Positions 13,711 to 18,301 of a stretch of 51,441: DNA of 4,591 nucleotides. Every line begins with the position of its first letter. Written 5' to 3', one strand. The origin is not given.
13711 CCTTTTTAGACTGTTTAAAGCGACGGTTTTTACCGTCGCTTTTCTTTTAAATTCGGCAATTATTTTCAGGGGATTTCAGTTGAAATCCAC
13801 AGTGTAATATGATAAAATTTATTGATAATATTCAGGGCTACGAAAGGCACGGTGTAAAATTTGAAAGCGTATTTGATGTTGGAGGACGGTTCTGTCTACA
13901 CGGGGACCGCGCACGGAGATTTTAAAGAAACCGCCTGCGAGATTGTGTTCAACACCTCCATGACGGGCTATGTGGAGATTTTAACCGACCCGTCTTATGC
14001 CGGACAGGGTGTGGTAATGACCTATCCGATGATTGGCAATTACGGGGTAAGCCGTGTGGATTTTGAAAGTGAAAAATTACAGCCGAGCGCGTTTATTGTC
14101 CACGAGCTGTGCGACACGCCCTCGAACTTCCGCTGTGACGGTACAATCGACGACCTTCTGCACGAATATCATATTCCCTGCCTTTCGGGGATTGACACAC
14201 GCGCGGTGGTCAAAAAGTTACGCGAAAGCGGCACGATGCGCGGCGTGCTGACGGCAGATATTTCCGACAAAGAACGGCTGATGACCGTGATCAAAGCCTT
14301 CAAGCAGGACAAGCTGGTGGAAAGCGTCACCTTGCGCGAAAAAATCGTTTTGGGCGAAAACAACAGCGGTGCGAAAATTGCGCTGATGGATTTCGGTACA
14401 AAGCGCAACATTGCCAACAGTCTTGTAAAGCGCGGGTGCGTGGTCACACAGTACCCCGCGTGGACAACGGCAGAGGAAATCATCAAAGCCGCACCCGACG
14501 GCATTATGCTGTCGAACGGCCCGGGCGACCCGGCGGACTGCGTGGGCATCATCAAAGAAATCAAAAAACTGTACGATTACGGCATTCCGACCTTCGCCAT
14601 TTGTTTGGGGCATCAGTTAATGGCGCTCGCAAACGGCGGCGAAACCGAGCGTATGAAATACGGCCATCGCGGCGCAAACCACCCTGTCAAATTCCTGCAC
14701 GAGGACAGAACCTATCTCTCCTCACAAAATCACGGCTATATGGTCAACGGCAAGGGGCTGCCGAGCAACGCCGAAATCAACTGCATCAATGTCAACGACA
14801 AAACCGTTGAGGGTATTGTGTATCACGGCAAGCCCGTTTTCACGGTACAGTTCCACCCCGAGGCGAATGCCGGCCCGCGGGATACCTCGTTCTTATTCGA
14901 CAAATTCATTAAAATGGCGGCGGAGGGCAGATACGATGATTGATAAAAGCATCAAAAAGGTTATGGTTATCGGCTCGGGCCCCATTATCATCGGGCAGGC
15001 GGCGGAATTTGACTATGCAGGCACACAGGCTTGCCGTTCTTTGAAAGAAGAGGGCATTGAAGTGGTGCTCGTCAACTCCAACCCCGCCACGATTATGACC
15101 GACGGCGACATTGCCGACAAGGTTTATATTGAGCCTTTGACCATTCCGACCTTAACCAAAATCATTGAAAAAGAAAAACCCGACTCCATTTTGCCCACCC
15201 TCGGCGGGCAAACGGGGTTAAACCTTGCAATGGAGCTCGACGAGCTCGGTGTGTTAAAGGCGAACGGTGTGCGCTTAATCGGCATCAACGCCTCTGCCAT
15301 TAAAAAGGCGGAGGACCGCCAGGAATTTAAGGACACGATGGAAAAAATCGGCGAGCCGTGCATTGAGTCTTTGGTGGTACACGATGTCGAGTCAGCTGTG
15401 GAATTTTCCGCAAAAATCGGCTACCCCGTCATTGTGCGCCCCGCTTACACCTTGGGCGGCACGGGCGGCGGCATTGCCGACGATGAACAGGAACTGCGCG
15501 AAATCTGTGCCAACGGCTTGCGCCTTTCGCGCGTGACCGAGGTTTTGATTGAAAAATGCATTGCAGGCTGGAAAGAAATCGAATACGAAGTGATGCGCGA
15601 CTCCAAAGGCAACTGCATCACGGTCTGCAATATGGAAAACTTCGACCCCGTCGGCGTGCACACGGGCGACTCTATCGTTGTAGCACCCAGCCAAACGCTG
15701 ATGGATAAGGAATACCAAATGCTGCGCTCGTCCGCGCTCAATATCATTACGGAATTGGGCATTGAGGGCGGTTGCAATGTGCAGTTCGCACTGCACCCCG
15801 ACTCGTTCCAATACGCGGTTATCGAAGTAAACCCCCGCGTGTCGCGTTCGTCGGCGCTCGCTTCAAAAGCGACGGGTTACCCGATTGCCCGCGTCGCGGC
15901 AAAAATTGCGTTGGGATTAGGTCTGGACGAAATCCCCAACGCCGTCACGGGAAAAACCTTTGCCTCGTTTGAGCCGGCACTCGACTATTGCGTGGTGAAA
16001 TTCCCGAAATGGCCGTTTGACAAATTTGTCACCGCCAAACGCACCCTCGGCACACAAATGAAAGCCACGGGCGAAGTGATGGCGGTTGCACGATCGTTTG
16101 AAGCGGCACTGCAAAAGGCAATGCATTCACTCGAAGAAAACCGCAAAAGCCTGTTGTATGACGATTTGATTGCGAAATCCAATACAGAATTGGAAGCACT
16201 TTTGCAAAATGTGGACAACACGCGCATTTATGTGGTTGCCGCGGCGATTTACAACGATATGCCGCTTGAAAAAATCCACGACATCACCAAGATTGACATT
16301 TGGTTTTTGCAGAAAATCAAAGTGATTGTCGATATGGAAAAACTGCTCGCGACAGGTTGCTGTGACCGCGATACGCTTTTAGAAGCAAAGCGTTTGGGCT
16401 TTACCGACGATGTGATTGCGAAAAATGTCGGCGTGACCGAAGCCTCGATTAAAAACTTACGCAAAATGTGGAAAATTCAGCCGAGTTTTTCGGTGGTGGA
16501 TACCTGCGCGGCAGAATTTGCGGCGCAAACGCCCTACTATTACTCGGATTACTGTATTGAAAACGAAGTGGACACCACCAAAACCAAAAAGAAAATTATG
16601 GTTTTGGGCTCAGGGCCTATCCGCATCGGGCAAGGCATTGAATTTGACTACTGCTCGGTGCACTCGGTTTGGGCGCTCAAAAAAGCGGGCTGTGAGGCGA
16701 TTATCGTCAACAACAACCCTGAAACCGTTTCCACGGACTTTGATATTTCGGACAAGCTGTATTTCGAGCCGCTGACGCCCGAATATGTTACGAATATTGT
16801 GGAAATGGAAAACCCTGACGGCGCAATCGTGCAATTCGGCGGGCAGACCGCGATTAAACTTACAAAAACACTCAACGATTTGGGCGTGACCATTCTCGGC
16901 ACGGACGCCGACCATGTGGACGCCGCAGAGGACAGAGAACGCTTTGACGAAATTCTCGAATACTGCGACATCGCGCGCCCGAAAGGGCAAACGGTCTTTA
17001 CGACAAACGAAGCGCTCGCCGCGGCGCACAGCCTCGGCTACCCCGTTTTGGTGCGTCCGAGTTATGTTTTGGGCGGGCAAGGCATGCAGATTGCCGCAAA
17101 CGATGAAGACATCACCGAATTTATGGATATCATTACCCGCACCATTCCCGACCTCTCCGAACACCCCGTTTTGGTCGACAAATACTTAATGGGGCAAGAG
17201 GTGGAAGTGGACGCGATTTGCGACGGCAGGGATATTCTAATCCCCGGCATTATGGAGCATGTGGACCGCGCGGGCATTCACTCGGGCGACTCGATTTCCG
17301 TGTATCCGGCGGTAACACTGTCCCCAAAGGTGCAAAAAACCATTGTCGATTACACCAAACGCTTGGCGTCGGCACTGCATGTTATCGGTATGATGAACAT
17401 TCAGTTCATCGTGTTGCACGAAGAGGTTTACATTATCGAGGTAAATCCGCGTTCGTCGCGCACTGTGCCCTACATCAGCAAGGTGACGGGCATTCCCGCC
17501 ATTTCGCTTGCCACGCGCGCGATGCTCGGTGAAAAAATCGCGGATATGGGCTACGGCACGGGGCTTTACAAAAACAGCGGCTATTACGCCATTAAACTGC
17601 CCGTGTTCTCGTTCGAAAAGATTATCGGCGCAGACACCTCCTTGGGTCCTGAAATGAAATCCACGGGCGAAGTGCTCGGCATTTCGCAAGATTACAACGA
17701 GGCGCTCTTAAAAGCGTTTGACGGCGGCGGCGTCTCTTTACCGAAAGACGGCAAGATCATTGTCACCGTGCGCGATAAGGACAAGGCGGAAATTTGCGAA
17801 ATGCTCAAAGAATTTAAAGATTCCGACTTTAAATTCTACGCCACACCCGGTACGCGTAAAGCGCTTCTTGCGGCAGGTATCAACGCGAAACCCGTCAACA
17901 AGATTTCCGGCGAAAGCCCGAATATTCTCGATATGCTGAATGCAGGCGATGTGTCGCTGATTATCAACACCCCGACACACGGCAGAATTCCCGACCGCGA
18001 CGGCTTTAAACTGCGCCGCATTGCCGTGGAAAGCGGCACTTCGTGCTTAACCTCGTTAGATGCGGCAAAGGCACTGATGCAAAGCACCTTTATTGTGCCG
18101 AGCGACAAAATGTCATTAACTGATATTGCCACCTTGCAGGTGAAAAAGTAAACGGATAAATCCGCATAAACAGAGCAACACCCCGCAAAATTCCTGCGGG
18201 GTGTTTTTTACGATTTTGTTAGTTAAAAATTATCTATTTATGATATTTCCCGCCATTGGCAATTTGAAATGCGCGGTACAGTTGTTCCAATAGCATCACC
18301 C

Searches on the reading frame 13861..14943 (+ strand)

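Call 69: search_protein_families(library=pfam, proteins=[window:13861-14943:+], max_evalue=0.001)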
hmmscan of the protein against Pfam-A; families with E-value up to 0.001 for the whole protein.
window:13861-14943:+ (360 aa): 3 families
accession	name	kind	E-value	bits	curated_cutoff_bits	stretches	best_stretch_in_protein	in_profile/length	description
PF00117.34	GATase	-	5.1e-50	170.2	22.8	1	175-352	2-190/190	Glutamine amidotransferase class-I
PF00988.28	CPSase_sm_chain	-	5.3e-49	165.7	27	1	5-130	1-126/126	Carbamoyl-phosphate synthase small chain, CPSase domain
PF07722.19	Peptidase_C26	-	2.5e-07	31.1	20.5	1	234-263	98-127/219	Peptidase C26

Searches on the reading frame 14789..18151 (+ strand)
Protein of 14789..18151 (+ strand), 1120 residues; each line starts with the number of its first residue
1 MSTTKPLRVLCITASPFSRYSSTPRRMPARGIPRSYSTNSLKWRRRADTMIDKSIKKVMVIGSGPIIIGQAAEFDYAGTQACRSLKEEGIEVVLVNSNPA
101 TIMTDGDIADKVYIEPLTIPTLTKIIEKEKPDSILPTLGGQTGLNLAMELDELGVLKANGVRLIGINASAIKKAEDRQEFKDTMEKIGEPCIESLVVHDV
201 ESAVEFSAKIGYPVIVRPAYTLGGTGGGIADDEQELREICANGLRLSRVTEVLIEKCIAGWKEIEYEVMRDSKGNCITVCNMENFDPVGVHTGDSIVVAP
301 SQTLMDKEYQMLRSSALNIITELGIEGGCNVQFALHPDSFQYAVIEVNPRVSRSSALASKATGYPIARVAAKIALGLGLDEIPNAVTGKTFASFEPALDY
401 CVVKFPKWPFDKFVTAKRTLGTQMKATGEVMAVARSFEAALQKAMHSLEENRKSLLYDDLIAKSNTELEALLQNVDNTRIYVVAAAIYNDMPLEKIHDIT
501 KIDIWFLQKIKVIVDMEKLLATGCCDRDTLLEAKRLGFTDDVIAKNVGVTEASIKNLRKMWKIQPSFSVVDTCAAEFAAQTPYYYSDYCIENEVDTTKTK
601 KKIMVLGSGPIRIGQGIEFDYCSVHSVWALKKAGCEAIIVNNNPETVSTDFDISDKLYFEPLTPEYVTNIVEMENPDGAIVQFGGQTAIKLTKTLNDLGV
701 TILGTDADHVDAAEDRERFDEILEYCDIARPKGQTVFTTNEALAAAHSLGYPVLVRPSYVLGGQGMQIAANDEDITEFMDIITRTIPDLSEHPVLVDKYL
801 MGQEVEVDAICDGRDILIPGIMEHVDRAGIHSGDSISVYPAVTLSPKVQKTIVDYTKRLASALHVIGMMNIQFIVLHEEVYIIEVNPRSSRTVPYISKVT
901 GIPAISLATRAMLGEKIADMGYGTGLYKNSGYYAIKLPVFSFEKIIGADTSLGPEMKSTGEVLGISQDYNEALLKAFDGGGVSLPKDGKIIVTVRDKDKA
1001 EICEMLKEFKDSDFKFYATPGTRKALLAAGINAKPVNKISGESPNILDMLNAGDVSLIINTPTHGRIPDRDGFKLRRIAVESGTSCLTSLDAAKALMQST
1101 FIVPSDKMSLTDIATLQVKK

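Call 69: search_protein_families(library=pfam, proteins=[window:14789-18151:+], max_evalue=0.001)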
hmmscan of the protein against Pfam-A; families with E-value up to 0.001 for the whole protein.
window:14789-18151:+ (1120 aa): 12 families
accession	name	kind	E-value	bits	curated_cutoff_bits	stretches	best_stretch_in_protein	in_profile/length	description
PF02786.22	CPSase_L_D2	-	2.6e-120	400.1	19.8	2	176-381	1-210/211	Carbamoyl-phosphate synthase L chain, ATP binding domain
PF25596.1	CPSase_L_D1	-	1.2e-96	319.1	27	2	55-172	2-117/118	Carbamoyl phosphate synthase preATP-grasp domain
PF02787.25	CPSase_L_D3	-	1.1e-22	80.2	26.6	1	472-545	3-78/80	Carbamoyl-phosphate synthetase large chain, oligomerisation domain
PF02142.27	MGS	-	4.9e-18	65.5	24.1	1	1001-1088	1-94/94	MGS-like domain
PF02222.28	ATP-grasp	-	6e-16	59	27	2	727-889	7-163/179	ATP-grasp domain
PF07478.18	Dala_Dala_lig_C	-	7.3e-16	58.7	24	2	743-887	29-174/204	D-ala D-ala ligase C-terminus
PF15632.11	ATPgrasp_Ter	-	2.9e-14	53.4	29.1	1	792-916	3-112/131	ATP-grasp in the biosynthetic pathway with Ter operon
PF02655.19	ATP-grasp_3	-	1.4e-12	48.4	23.2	1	746-888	27-156/160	ATP-grasp domain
PF01071.24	GARS_A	-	9.7e-10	39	27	1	721-888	8-188/194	Phosphoribosylglycinamide synthetase, ATP-grasp (A) domain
PF13535.11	ATP-grasp_4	-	6.5e-09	36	27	1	750-889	2-152/160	ATP-grasp domain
PF13549.11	ATP-grasp_5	-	0.00011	22.1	27.6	0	176-217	11-52/221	ATP-grasp domain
PF13780.11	DUF4176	-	0.00068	20.1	25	0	52-79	11-38/74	Domain of unknown function (DUF4176)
